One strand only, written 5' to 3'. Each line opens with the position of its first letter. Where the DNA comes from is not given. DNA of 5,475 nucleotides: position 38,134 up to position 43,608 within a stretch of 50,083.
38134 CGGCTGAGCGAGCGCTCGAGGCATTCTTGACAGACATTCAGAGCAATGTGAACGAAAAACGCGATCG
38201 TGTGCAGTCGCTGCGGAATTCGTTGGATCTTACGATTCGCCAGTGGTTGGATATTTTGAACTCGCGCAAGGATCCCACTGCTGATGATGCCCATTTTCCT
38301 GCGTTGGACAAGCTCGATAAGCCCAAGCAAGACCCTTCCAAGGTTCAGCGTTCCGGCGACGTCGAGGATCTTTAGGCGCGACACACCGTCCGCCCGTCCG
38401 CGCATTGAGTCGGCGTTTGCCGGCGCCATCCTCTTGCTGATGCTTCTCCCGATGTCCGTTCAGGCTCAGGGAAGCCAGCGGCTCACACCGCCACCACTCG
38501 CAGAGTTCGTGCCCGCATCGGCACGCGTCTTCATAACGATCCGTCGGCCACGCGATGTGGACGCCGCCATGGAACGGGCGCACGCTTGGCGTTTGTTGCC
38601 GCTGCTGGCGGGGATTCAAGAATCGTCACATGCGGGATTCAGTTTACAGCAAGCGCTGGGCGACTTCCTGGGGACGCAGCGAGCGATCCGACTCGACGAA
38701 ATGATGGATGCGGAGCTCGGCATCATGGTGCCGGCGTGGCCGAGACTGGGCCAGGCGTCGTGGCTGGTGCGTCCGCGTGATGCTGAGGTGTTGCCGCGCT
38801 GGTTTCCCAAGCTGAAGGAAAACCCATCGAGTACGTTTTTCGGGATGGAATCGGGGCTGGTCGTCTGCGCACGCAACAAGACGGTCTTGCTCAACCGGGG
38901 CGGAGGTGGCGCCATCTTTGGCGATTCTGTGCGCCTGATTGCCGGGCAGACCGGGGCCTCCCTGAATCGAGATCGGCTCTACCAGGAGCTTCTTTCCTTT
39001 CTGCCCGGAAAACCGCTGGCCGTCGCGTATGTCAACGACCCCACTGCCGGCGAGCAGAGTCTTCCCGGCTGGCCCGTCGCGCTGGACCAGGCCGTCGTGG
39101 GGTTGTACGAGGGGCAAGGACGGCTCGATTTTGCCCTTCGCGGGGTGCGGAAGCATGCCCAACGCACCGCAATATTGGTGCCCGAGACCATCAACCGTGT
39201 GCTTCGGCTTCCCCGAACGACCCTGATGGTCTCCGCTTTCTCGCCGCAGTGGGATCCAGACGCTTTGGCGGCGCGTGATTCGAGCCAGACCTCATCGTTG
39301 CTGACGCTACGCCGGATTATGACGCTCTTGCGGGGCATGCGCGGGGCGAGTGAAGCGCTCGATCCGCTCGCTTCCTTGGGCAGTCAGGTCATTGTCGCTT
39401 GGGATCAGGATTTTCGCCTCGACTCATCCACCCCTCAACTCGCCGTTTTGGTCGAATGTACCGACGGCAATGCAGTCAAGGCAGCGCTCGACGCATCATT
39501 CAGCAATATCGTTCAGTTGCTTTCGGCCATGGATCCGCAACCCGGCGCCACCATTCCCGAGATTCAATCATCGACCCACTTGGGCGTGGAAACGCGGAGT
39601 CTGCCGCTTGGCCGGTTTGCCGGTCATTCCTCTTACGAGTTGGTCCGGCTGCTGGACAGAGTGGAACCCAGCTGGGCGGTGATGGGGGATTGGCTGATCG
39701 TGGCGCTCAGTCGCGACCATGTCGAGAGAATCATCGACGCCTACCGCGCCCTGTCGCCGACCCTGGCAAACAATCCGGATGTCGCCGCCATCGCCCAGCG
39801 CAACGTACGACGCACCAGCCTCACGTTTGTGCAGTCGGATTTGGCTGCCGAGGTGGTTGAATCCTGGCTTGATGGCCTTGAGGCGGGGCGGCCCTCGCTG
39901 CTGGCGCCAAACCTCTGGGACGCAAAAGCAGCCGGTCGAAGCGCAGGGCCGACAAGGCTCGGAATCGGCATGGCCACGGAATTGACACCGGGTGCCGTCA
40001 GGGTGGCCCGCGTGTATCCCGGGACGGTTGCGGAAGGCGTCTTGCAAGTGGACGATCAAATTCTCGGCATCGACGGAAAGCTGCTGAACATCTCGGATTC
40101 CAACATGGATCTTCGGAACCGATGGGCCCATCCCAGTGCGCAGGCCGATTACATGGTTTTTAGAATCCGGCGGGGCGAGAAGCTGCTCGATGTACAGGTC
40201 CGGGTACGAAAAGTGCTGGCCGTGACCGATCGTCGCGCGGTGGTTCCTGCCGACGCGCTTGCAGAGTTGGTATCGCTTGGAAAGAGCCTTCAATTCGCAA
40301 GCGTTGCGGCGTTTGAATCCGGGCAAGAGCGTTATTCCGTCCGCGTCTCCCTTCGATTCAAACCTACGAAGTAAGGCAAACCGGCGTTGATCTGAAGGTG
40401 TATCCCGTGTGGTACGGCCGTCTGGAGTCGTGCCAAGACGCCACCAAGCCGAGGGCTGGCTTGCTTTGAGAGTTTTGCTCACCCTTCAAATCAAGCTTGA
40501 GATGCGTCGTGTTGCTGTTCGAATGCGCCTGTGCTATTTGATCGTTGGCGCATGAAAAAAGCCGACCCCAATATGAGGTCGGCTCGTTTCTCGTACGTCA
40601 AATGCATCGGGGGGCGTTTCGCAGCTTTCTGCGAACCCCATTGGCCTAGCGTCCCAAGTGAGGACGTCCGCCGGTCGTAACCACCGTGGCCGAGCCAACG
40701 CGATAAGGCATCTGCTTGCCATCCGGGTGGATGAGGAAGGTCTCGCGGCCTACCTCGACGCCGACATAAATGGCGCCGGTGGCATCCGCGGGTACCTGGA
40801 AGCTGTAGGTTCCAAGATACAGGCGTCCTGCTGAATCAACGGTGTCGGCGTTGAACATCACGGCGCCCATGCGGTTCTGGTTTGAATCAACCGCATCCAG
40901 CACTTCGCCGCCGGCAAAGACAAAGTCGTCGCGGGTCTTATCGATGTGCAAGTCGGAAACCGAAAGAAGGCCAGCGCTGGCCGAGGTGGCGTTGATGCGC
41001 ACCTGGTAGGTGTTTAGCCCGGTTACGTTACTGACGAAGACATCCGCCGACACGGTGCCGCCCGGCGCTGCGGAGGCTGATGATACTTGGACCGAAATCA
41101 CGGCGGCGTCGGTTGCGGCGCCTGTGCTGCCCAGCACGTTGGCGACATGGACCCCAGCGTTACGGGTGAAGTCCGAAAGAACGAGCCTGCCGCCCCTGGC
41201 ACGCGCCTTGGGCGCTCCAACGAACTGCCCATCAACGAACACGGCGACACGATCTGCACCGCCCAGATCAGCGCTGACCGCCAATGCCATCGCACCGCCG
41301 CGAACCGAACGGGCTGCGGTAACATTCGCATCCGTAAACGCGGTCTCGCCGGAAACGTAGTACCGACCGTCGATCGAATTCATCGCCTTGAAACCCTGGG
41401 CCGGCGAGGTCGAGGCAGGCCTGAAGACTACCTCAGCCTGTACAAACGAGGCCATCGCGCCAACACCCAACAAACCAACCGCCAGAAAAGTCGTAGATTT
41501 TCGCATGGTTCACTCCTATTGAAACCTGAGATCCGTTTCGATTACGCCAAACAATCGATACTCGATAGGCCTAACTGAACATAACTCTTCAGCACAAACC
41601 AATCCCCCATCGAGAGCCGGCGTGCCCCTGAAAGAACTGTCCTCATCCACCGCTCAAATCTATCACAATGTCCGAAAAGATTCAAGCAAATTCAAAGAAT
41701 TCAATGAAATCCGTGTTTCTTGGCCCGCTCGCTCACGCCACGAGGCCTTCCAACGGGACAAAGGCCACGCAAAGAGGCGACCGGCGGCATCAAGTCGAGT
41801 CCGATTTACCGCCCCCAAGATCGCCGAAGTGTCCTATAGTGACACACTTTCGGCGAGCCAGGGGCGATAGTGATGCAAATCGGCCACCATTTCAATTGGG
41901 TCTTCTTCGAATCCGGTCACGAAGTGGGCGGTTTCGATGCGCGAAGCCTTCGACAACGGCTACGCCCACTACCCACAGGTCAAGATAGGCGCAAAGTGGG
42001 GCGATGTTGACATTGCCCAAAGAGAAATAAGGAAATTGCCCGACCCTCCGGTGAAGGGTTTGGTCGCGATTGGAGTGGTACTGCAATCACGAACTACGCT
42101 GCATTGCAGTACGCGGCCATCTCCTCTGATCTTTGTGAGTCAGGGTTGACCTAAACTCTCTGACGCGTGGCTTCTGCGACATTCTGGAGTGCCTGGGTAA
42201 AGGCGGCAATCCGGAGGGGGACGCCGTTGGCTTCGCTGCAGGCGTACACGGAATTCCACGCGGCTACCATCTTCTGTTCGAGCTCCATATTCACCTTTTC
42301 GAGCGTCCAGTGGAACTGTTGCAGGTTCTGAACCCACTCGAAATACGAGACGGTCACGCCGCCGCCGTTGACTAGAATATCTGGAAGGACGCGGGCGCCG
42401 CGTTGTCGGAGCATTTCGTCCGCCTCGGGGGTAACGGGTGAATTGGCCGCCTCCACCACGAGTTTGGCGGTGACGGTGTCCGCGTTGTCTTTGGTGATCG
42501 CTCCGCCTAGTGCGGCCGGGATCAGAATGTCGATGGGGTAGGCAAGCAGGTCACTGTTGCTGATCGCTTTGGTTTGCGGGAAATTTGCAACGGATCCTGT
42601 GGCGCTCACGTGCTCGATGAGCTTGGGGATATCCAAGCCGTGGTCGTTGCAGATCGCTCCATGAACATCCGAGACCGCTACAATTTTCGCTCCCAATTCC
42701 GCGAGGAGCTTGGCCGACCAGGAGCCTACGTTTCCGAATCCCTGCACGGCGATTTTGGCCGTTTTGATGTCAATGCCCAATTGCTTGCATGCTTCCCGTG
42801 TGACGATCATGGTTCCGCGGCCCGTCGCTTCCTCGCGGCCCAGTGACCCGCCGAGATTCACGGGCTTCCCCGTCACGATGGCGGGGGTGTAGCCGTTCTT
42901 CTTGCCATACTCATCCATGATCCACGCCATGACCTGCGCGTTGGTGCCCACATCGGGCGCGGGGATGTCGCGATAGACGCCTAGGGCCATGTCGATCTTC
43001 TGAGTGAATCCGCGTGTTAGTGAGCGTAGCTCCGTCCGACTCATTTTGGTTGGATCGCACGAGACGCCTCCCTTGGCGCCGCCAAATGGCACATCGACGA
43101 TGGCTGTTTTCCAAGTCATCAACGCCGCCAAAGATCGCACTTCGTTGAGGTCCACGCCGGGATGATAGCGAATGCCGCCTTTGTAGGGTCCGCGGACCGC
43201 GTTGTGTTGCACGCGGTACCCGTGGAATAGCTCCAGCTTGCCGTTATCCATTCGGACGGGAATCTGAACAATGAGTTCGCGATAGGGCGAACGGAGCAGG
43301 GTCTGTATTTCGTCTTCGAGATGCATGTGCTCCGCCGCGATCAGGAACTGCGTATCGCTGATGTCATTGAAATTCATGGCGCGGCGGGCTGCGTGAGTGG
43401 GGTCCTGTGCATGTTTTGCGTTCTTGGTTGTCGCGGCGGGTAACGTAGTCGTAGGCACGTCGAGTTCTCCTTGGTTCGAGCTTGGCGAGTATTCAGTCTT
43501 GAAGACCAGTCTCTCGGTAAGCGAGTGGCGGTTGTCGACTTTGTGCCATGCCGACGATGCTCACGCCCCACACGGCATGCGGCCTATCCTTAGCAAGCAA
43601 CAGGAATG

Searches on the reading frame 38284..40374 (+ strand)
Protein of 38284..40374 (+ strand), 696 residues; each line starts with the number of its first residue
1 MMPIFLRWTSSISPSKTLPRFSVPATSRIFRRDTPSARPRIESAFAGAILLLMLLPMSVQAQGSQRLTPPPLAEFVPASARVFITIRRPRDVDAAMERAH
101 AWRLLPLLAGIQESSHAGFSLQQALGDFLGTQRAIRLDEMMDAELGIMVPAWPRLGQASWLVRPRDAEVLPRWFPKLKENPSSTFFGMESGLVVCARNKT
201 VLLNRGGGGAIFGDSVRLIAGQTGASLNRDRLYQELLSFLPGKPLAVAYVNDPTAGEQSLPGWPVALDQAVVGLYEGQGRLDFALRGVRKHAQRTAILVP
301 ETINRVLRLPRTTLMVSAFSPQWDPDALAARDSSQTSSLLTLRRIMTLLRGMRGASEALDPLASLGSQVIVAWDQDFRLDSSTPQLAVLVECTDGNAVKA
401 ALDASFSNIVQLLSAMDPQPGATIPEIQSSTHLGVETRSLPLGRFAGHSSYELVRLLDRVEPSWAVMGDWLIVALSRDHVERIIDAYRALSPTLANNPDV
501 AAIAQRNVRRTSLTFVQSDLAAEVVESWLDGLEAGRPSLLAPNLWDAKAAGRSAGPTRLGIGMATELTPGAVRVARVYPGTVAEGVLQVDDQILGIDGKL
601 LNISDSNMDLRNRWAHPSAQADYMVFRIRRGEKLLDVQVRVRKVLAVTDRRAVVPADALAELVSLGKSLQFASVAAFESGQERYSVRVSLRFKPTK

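Call 8: search_protein_families(library=pfam, proteins=[window:38284-40374:+], max_evalue=0.001)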
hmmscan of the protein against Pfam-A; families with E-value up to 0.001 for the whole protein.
window:38284-40374:+ (696 aa): 1 family
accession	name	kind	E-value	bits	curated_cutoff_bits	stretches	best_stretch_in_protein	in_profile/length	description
PF11832.13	DUF3352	-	0.00019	20.7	26.8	0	458-528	175-241/536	Protein of unknown function (DUF3352)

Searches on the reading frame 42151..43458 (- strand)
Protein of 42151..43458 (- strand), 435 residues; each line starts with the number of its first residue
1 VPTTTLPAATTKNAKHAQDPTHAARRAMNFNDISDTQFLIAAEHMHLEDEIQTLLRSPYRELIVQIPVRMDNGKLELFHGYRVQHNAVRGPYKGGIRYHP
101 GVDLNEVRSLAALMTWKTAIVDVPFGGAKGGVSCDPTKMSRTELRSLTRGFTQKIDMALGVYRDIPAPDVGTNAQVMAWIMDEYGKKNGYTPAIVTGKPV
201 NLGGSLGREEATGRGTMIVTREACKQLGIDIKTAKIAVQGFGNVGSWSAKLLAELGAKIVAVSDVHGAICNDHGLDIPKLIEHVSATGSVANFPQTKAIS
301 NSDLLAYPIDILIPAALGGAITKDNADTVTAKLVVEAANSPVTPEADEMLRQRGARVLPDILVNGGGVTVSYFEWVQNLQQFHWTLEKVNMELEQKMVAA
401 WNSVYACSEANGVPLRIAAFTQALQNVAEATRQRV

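Call 8: search_protein_families(library=pfam, proteins=[window:42151-43458:-], max_evalue=0.001)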
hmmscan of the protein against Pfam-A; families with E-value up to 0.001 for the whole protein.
window:42151-43458:- (435 aa): 2 families
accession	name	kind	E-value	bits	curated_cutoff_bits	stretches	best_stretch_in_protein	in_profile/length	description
PF00208.27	ELFV_dehydrog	-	5.1e-78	262.5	23.4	1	203-434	1-240/241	Glutamate/Leucine/Phenylalanine/Valine dehydrogenase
PF02812.23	ELFV_dehydrog_N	-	5.8e-53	178.5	25.3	1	58-185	1-128/129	Glu/Leu/Phe/Val dehydrogenase, dimerisation domain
